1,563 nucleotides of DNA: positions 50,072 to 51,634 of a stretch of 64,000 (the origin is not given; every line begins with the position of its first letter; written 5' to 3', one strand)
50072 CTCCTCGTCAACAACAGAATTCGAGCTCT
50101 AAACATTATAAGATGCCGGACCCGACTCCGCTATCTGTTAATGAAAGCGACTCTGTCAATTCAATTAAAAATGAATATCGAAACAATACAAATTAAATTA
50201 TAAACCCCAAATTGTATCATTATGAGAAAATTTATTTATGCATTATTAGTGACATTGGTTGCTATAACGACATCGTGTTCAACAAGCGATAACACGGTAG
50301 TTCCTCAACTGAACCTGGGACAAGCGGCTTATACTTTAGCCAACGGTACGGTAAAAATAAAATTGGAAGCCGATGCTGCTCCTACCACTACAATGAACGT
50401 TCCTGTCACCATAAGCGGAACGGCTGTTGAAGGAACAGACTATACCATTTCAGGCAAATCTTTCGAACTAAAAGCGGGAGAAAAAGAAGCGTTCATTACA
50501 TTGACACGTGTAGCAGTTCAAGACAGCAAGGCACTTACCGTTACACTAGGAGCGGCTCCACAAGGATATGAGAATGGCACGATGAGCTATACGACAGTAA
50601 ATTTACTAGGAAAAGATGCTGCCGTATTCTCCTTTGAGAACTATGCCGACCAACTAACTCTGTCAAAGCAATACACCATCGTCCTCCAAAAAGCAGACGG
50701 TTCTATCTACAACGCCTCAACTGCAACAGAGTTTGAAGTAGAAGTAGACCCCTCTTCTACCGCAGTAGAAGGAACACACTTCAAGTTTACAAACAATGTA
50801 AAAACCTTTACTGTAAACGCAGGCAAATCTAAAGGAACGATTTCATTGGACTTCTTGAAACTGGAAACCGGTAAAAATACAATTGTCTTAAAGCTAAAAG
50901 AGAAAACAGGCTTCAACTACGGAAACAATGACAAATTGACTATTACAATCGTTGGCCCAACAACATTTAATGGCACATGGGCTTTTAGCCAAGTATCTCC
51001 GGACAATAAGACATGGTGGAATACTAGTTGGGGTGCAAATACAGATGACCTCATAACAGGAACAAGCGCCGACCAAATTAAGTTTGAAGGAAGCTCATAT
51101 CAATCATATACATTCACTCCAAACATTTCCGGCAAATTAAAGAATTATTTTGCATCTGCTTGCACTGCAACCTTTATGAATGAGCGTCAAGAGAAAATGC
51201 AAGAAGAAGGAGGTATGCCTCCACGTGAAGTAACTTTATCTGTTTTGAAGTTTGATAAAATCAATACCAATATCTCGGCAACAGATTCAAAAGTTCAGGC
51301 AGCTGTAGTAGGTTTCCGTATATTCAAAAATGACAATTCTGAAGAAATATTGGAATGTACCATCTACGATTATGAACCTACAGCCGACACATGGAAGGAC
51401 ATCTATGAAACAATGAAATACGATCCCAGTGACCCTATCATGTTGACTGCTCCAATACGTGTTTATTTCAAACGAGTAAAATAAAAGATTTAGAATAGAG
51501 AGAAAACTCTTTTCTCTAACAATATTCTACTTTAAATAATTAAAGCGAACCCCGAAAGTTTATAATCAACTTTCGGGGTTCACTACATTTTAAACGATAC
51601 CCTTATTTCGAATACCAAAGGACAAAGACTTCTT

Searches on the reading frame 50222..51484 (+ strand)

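Call 54: search_protein_families(library=pfam, proteins=[window:50222-51484:+])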
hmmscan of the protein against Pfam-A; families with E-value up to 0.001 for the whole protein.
window:50222-51484:+ (420 aa): 1 family
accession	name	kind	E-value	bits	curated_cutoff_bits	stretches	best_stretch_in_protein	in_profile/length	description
PF16132.11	DUF4843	-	1.9e-07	31.2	34.5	1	120-244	5-128/163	Domain of unknown function (DUF4843)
